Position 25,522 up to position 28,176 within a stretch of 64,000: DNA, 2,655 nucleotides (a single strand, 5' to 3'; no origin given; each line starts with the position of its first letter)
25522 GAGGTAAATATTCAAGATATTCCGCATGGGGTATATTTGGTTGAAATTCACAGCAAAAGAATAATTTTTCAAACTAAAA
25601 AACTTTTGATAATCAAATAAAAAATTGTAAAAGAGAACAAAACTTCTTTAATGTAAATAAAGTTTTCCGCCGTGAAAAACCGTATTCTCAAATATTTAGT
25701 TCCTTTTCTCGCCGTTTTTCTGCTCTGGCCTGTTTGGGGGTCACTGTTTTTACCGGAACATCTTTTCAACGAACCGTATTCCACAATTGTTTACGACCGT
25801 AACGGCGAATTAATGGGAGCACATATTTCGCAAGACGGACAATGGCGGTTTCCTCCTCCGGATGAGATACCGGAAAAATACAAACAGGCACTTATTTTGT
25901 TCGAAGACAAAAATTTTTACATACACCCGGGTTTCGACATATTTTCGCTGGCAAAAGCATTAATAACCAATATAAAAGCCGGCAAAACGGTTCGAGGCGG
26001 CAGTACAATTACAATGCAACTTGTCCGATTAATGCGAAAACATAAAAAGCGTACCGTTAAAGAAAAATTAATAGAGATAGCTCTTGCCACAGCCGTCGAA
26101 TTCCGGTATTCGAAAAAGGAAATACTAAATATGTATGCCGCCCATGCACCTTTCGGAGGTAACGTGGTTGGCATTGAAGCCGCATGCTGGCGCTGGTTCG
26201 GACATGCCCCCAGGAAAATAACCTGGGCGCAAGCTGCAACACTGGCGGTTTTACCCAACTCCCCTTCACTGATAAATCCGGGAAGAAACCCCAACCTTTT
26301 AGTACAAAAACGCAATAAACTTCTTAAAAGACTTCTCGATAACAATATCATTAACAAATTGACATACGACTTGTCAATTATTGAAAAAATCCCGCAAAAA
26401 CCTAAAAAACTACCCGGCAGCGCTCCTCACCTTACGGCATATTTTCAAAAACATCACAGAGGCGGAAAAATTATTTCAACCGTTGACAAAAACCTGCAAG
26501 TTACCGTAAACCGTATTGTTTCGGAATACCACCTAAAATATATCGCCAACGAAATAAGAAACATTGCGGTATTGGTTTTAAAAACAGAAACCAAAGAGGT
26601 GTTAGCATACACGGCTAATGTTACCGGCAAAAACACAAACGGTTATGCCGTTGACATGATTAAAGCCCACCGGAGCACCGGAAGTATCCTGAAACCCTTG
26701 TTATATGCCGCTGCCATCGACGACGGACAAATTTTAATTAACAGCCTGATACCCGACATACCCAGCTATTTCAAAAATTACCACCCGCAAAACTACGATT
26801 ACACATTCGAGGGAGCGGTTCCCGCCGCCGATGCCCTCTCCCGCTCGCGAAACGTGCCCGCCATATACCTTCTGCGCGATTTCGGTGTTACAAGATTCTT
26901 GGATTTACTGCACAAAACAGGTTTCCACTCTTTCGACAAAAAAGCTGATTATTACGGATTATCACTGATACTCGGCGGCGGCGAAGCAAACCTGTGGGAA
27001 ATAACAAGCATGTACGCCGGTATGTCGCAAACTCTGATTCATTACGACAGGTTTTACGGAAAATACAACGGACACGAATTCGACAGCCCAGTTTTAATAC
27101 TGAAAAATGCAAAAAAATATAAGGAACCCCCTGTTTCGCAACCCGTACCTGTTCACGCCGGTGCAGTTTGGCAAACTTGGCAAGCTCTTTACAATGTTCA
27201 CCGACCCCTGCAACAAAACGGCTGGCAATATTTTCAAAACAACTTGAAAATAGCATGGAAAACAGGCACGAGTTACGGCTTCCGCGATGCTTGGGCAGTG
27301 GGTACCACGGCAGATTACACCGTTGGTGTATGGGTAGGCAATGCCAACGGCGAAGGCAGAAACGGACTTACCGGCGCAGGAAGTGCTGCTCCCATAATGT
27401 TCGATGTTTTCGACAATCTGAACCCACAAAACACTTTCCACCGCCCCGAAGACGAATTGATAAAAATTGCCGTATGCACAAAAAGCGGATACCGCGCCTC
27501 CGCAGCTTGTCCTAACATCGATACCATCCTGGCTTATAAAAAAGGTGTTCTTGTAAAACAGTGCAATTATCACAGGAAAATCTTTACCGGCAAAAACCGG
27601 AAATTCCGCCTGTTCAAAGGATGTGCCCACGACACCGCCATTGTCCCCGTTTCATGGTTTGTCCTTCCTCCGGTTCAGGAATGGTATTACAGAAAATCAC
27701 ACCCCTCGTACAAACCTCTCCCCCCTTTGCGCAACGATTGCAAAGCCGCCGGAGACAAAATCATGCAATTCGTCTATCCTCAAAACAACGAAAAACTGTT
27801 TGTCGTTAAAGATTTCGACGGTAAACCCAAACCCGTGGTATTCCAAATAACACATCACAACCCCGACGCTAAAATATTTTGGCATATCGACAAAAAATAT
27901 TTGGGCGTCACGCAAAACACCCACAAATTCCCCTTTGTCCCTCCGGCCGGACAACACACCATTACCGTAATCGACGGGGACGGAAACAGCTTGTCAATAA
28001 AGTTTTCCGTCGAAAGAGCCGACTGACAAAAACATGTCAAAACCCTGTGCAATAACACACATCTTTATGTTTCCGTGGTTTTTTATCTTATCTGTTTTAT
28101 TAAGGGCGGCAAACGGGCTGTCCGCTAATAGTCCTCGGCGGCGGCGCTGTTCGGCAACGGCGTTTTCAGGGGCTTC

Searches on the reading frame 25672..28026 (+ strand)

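Call 9: search_protein_families(library=ncbifam, proteins=[window:25672-28026:+], max_evalue=0.00001)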
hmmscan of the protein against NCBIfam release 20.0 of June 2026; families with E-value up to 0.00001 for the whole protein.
window:25672-28026:+ (784 aa): 14 families
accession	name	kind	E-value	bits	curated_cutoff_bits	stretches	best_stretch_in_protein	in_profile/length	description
TIGR02073.1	PBP_1c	equivalog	3e-203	677.4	494.2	1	30-781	4-728/728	penicillin-binding protein 1C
NF008414.0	PRK11240.1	equivalog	1.5e-116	390.4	1121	1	12-615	19-603/774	peptidoglycan glycosyltransferase PbpC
TIGR02074.1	PBP_1a_fam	subfamily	1.7e-88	297.7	508.75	1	64-581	8-530/535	PBP1A family penicillin-binding protein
NF051885.1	tranpepglycosPbpC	equivalog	4.8e-75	253.4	900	1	38-575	57-585/632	multimodular transpeptidase-transglycosylase PbpC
TIGR02071.1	PBP_1b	equivalog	1.6e-62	211.7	717.75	1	57-607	146-706/729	penicillin-binding protein 1B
NF007061.0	PRK09506.1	equivalog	1e-48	165.8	1120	1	57-616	210-779/825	bifunctional glycosyl transferase/transpeptidase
NF011423.0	PRK14850.1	equivalog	1.4e-47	162.5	1275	1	55-581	153-690/764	penicillin-binding protein 1b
NF038276.1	strep_PBP2A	exception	5.5e-47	160.4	1100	2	37-231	77-265/716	penicillin-binding protein PBP2A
NF008643.0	PRK11636.1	equivalog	5.6e-40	137.4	1263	2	40-255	50-265/850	peptidoglycan glycosyltransferase/peptidoglycan DD-transpeptidase MrcA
NF038272.1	strep_PBP1A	exception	3.6e-38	131.3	1075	1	29-418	42-452/658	penicillin-binding protein PBP1A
NF038274.1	strep_PBP1B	exception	7.5e-32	110.5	1225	2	63-205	87-234/745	penicillin-binding protein PBP1B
TIGR02070.1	mono_pep_trsgly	equivalog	4.7e-31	108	182.65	1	6-221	4-218/224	monofunctional biosynthetic peptidoglycan transglycosylase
NF010008.0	PRK13481.1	equivalog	7.7e-24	84.4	270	1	60-235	82-263/269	glycosyltransferase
TIGR03423.1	pbp2_mrdA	equivalog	3.3e-06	25.9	455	0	329-418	300-390/593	penicillin-binding protein 2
